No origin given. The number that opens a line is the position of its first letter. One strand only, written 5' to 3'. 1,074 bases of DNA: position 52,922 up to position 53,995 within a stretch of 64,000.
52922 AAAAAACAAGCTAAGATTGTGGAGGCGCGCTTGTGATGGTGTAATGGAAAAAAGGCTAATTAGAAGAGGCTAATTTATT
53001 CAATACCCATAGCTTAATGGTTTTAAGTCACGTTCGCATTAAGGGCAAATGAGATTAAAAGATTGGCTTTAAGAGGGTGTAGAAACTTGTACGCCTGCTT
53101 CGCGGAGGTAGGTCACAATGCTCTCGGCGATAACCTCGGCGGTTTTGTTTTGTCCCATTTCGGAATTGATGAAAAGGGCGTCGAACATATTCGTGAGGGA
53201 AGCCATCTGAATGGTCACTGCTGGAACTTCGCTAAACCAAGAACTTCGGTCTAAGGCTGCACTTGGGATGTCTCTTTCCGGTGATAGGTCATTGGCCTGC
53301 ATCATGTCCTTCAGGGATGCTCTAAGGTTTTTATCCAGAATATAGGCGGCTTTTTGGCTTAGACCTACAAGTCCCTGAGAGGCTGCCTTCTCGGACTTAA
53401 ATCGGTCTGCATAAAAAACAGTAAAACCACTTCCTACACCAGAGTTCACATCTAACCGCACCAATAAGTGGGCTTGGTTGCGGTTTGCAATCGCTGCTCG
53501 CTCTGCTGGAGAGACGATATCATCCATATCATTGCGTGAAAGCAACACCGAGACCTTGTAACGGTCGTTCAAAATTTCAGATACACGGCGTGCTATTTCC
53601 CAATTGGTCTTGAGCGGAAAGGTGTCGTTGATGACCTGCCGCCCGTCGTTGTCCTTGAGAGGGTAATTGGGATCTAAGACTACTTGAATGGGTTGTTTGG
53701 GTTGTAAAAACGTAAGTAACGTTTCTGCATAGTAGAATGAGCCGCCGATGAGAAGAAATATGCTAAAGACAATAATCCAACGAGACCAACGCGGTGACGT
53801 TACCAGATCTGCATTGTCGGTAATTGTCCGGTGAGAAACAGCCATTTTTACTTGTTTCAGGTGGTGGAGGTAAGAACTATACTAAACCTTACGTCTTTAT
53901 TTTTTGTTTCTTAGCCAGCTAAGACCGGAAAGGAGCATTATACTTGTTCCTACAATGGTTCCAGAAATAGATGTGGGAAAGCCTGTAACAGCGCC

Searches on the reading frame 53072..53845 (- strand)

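Call 97: search_protein_families(library=pfam, proteins=[window:53072-53845:-], max_evalue=0.0001)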
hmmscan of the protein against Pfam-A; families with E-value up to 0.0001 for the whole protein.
window:53072-53845:- (258 aa): 1 family
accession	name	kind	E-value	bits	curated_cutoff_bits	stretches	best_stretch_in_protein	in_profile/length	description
PF01520.23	Amidase_3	-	6e-17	62.7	27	1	77-243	22-172/174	N-acetylmuramoyl-L-alanine amidase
